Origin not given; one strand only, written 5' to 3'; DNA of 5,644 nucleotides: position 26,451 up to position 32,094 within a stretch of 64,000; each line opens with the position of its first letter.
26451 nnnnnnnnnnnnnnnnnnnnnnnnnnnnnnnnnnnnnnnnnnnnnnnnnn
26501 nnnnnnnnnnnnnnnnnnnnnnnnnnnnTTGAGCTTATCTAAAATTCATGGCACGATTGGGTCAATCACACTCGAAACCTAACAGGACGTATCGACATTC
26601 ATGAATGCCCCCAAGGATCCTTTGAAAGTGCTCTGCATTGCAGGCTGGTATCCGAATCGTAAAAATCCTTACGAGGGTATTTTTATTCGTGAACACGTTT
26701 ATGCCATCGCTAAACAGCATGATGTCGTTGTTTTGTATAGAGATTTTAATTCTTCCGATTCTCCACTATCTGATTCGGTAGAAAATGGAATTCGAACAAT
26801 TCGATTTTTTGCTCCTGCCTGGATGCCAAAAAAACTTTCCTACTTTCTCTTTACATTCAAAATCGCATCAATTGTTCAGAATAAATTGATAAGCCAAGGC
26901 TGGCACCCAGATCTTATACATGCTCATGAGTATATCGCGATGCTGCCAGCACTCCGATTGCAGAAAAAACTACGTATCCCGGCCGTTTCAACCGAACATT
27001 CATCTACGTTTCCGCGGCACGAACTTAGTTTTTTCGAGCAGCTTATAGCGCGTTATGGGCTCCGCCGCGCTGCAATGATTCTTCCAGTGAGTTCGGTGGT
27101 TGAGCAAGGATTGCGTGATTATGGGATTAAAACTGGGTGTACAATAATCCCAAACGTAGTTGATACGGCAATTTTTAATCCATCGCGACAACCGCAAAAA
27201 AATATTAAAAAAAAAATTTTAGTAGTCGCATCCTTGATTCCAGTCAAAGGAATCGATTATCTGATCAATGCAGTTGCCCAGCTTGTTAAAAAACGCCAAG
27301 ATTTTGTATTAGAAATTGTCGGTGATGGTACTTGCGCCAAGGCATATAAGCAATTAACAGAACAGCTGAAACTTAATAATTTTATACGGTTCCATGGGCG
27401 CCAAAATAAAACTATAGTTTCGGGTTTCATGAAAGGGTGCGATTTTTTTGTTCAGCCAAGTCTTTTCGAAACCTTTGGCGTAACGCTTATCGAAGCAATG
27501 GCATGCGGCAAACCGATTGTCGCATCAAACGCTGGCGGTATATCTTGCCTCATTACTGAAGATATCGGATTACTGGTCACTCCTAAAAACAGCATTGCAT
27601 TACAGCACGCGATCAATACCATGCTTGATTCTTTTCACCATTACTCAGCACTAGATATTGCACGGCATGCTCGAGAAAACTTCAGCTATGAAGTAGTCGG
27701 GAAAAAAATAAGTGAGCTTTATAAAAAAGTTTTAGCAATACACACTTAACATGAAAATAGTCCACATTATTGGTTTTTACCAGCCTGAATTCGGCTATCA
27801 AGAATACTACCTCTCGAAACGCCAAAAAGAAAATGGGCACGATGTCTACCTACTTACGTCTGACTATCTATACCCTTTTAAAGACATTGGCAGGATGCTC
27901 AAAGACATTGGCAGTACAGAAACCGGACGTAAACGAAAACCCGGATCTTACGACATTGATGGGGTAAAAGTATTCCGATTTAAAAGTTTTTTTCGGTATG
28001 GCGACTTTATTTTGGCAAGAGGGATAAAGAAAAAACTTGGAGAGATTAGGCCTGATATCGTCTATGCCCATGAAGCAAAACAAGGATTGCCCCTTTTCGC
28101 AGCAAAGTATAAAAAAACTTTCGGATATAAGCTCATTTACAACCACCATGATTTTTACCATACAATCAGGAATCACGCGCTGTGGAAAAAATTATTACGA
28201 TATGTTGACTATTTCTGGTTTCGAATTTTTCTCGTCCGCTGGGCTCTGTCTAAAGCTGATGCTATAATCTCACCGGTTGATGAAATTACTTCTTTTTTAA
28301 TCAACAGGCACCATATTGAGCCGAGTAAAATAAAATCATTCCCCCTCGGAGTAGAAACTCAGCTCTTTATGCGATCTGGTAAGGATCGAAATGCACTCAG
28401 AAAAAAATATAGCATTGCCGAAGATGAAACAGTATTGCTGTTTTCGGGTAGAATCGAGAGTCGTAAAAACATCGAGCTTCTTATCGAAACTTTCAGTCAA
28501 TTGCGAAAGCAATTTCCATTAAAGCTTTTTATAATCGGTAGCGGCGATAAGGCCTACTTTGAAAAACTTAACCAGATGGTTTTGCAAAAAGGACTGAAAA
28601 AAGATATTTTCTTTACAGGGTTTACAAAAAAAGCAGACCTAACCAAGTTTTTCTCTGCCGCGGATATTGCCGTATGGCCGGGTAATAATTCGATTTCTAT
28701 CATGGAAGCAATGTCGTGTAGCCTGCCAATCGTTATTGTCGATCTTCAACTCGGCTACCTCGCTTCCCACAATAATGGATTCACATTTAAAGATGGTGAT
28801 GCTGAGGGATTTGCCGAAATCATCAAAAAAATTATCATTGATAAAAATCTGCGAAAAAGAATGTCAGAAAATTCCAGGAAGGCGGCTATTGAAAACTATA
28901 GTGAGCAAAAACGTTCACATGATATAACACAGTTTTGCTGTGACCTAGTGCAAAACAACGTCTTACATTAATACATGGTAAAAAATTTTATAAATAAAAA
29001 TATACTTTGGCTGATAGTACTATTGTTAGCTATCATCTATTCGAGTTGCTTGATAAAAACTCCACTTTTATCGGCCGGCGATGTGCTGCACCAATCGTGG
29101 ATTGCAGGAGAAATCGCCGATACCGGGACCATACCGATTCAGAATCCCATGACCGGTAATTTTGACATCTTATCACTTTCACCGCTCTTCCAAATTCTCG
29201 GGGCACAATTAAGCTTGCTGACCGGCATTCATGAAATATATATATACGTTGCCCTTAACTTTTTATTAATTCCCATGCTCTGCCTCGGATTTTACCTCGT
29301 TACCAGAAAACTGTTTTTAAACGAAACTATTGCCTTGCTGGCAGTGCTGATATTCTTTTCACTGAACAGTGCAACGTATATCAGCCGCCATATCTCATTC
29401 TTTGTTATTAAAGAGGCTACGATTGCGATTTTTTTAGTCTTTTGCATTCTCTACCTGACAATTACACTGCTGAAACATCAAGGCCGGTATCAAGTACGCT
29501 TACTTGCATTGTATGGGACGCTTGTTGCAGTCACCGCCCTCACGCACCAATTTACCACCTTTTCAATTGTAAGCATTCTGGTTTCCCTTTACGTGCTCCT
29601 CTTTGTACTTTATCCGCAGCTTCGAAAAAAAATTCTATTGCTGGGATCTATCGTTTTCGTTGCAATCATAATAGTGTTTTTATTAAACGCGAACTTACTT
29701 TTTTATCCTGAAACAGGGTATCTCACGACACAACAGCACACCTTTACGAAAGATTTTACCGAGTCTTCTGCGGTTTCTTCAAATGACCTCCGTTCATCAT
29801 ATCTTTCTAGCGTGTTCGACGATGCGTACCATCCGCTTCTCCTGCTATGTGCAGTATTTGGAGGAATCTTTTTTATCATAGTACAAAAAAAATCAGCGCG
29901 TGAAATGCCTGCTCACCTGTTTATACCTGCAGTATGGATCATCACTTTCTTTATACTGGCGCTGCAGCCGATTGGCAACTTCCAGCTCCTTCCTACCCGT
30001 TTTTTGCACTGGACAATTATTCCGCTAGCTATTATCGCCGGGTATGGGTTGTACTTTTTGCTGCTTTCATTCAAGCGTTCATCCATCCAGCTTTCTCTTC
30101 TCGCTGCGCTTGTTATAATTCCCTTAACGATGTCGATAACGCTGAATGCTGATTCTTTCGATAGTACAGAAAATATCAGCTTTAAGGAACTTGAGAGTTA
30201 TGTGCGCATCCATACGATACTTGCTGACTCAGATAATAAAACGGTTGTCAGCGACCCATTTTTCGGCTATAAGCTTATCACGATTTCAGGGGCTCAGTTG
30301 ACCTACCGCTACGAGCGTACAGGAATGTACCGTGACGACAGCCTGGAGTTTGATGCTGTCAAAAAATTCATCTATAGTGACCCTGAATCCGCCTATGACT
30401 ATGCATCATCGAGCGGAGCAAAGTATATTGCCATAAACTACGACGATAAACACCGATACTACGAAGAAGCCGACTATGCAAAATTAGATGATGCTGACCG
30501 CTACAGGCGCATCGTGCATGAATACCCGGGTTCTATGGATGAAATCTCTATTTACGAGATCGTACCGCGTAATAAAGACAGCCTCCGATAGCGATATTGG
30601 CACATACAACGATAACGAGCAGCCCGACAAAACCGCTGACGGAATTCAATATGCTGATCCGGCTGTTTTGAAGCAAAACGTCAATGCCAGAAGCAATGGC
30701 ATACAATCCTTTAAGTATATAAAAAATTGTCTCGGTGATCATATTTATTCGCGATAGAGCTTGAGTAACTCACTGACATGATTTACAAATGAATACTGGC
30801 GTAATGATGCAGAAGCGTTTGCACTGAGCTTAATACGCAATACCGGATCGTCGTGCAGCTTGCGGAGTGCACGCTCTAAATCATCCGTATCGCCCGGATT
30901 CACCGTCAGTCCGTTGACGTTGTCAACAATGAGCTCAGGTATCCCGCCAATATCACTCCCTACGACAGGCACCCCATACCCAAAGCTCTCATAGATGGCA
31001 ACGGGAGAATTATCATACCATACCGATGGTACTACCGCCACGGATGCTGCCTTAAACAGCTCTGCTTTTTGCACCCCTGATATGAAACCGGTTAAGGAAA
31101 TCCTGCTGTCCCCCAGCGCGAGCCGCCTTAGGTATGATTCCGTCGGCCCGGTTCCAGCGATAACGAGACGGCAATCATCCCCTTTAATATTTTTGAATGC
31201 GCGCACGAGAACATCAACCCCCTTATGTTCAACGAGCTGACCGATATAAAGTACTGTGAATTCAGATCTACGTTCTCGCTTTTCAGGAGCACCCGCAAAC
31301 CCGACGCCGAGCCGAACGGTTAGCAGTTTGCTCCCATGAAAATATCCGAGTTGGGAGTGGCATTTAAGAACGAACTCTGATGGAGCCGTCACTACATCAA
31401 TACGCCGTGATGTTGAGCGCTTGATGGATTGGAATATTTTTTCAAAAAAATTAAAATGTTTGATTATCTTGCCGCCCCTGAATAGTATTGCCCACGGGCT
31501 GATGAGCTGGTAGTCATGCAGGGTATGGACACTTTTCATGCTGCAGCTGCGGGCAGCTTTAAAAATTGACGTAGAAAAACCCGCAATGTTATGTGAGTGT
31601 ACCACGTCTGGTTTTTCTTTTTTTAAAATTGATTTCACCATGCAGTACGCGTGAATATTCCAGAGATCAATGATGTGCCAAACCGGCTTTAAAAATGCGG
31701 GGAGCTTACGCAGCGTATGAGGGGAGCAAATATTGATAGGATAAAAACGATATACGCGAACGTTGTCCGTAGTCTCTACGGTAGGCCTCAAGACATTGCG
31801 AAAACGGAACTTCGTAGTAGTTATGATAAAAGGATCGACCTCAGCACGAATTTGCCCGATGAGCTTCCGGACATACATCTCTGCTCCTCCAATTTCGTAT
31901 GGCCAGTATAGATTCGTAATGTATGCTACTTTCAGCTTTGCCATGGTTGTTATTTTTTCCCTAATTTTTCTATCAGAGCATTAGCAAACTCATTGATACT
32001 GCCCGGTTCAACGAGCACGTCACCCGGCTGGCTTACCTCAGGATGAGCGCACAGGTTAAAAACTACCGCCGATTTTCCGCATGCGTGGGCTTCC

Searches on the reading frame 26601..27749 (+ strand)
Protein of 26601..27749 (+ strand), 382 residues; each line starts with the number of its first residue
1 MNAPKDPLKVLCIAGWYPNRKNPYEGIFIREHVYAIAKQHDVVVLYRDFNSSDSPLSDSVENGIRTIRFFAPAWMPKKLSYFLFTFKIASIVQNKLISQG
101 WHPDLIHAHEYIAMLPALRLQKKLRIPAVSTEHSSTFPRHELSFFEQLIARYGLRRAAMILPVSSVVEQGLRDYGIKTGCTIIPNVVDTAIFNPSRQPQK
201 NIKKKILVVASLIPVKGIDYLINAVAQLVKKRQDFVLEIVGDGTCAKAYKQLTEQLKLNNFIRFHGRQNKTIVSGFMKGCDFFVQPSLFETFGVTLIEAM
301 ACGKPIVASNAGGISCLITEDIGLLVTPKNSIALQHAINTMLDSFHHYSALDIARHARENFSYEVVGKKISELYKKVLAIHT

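Call 14: search_protein_families(library=pfam, proteins=[window:26601-27749:+], max_evalue=0.001)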
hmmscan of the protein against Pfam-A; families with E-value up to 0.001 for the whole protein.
window:26601-27749:+ (382 aa): 6 families
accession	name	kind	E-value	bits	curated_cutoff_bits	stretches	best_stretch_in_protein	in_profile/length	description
PF00534.26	Glycos_transf_1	-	2.9e-37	128.3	26.4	1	200-344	12-158/172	Glycosyl transferases group 1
PF13692.12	Glyco_trans_1_4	-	9.3e-32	110.7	27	1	204-343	2-141/142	Glycosyl transferases group 1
PF13439.12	Glyco_transf_4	-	3.1e-19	70.1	28.5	1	30-190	9-169/170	Glycosyltransferase Family 4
PF13579.12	Glyco_trans_4_4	-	7.1e-14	52.9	29.7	1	35-185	13-157/158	Glycosyl transferase 4-like domain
PF20706.3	GT4-conflict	-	1.9e-10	40.7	26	1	181-323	176-325/385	Family 4 Glycosyltransferase in conflict systems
PF13477.12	Glyco_trans_4_2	-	0.00029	21.5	23.4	1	33-161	17-136/139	Glycosyl transferase 4-like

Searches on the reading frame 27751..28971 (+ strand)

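Call 8: search_protein_families(library=pfam, proteins=[window:27751-28971:+], max_evalue=0.001)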
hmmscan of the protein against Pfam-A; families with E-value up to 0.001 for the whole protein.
window:27751-28971:+ (406 aa): 5 families
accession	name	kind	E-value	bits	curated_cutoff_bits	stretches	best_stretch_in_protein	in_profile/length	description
PF00534.26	Glycos_transf_1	-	1.8e-33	115.9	26.4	1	212-377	1-171/172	Glycosyl transferases group 1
PF13692.12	Glyco_trans_1_4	-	1e-24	87.8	27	1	227-362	2-140/142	Glycosyl transferases group 1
PF13439.12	Glyco_transf_4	-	2.1e-15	57.6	28.5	1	19-204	9-169/170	Glycosyltransferase Family 4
PF13579.12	Glyco_trans_4_4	-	7.9e-08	33.2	29.7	1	21-200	10-158/158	Glycosyl transferase 4-like domain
PF13477.12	Glyco_trans_4_2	-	1.3e-05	25.8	23.4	1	67-174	40-137/139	Glycosyl transferase 4-like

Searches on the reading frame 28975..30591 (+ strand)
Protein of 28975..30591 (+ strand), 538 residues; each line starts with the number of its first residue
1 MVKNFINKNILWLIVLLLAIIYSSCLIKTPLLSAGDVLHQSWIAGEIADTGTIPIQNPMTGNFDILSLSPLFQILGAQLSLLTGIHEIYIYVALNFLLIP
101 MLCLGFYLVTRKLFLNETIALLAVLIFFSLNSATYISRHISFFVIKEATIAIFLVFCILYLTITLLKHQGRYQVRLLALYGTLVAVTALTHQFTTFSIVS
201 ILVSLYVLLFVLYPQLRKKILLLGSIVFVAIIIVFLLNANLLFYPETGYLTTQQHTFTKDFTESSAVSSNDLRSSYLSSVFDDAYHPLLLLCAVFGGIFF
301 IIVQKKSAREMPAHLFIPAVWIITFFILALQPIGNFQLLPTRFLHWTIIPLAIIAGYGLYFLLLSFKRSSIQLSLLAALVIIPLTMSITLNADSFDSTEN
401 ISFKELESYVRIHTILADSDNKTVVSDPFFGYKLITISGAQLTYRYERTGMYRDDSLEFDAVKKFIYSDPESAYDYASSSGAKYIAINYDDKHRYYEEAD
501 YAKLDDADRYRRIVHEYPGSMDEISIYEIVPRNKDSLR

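Call 8: search_protein_families(library=pfam, proteins=[window:28975-30591:+], max_evalue=0.001)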
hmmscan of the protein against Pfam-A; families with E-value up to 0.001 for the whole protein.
window:28975-30591:+ (538 aa): 0 families

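Call 42: search_protein_families(library=ncbifam, proteins=[window:28975-30591:+], max_evalue=0.01)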
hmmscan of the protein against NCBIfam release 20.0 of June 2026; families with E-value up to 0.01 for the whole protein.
window:28975-30591:+ (538 aa): 1 family
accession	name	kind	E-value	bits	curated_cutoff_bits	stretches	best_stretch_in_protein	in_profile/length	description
NF047440.1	LA3751_2_3_fam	subfamily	0.0056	15.5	200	0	70-397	83-390/460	LA_3751/LA_3752 family putative glycosyltransferase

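Call 54: search_solved_structures(query=A4, max_evalue=10, show_alignments=1)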
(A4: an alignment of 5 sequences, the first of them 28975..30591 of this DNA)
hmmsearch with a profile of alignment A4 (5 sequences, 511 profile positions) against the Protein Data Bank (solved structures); distinct sequences matched with E-value up to 10: 0.

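Call 55: search_protein_families(library=pfam, alignment_id=A4, max_evalue=1)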
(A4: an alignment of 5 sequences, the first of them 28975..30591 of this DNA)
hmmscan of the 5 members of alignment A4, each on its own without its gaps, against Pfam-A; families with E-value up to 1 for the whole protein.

A. member 1, window:28975-30591:+ (538 aa): 1 family
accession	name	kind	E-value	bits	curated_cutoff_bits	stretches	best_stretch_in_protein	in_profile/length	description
PF20176.3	DUF6541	-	0.11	11.2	29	1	81-330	169-412/646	Family of unknown function (DUF6541)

B. families by the number of members that match (of 5 scanned): 4 families
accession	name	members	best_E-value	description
PF04217.19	DUF412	1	0.0087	Protein of unknown function, DUF412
PF20604.3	DUF6798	1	0.01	Domain of unknown function (DUF6798)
PF20176.3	DUF6541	1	0.11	Family of unknown function (DUF6541)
PF10131.15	PTPS_related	1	0.13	6-pyruvoyl-tetrahydropterin synthase related domain; membrane protein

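Call 56: find_homologous_proteins(query=window:28975-30591:+, max_evalue=0.00001)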
Query window:28975-30591:+ (538 aa): 4 proteins with E <= 0.00001 among 8000 candidates.
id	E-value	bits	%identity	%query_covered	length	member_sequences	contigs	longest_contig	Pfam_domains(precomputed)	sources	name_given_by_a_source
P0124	0.0e+0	1086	100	93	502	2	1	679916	-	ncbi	ncbi:MAG: hypothetical protein WC505_03055 [Patescibacteria group bacterium]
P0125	1.2e-242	824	71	95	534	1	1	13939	-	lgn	-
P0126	2.3e-237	807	69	95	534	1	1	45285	-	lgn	-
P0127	3.2e-152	526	46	99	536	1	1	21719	-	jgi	-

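Call 57: find_encoding_contigs(protein=P0126, flank=10000, max_places=1)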
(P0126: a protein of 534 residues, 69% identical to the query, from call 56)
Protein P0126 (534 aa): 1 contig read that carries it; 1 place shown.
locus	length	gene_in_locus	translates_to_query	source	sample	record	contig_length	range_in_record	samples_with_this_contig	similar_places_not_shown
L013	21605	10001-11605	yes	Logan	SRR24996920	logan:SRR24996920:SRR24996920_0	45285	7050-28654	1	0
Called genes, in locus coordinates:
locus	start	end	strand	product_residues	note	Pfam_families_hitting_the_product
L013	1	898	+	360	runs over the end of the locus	PF02350:Epimerase_2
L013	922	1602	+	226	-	PF00483:NTP_transferase, PF01128:IspD (faint), PF12804:NTP_transf_3, PF20202:DUF6564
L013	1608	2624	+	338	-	PF01210:NAD_Gly3P_dh_N, PF03807:F420_oxidored, PF07479:NAD_Gly3P_dh_C, PF20618:GPD_NAD_C_bact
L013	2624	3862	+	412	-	PF04464:Glyphos_transf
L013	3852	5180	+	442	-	PF01943:Polysacc_synt, PF13440:Polysacc_synt_3, PF03023:MurJ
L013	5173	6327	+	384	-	PF13439:Glyco_transf_4, PF13579:Glyco_trans_4_4, PF20706:GT4-conflict (weak), PF00534:Glycos_transf_1, PF13692:Glyco_trans_1_4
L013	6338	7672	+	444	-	PF13439:Glyco_transf_4, PF13579:Glyco_trans_4_4, PF00534:Glycos_transf_1 (weak), PF13692:Glyco_trans_1_4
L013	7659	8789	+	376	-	PF13439:Glyco_transf_4, PF13477:Glyco_trans_4_2 (weak), PF13579:Glyco_trans_4_4, PF00534:Glycos_transf_1, PF13692:Glyco_trans_1_4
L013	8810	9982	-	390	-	PF13439:Glyco_transf_4, PF13579:Glyco_trans_4_4, PF13477:Glyco_trans_4_2 (weak), PF00534:Glycos_transf_1, PF13692:Glyco_trans_1_4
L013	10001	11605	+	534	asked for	-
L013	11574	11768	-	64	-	-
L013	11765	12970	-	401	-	PF13439:Glyco_transf_4, PF13579:Glyco_trans_4_4, PF00534:Glycos_transf_1, PF13692:Glyco_trans_1_4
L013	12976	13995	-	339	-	PF13439:Glyco_transf_4, PF13579:Glyco_trans_4_4, PF20706:GT4-conflict (weak), PF00534:Glycos_transf_1, PF13692:Glyco_trans_1_4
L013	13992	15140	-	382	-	PF13439:Glyco_transf_4, PF13579:Glyco_trans_4_4, PF20706:GT4-conflict, PF00534:Glycos_transf_1, PF13692:Glyco_trans_1_4, PF13524:Glyco_trans_1_2 (weak)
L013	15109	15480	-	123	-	PF10066:DUF2304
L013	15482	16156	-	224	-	PF00535:Glycos_transf_2, PF13641:Glyco_tranf_2_3 (weak)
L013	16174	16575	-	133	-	-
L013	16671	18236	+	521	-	-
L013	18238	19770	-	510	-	-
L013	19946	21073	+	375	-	PF02350:Epimerase_2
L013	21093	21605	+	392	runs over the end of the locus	PF07470:Glyco_hydro_88 (faint)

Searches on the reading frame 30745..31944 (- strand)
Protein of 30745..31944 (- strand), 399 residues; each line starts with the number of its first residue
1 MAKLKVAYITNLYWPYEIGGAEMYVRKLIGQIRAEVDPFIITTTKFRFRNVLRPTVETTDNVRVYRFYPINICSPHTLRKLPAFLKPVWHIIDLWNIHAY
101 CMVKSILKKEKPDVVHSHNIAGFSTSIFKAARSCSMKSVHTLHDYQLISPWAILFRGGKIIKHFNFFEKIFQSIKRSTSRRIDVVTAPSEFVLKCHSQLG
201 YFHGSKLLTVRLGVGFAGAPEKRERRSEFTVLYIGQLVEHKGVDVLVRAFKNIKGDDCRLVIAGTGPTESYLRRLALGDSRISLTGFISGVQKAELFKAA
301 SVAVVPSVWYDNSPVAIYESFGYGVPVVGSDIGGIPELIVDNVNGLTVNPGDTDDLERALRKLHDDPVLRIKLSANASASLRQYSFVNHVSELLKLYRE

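Call 8: search_protein_families(library=pfam, proteins=[window:30745-31944:-], max_evalue=0.001)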
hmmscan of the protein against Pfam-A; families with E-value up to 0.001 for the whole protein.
window:30745-31944:- (399 aa): 6 families
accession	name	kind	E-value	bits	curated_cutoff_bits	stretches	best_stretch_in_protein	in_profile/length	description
PF00534.26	Glycos_transf_1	-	6.6e-32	110.8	26.4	1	224-377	11-169/172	Glycosyl transferases group 1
PF13692.12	Glyco_trans_1_4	-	8.4e-32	110.8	27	1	229-366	2-142/142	Glycosyl transferases group 1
PF13439.12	Glyco_transf_4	-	2.6e-14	54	28.5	1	18-200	1-153/170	Glycosyltransferase Family 4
PF13579.12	Glyco_trans_4_4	-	8e-10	39.7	29.7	1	19-194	1-140/158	Glycosyl transferase 4-like domain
PF20706.3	GT4-conflict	-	6.1e-06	25.9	26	1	206-346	173-327/385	Family 4 Glycosyltransferase in conflict systems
PF13524.12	Glyco_trans_1_2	-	6.2e-05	23.4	25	1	249-394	8-143/144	Glycosyl transferase-like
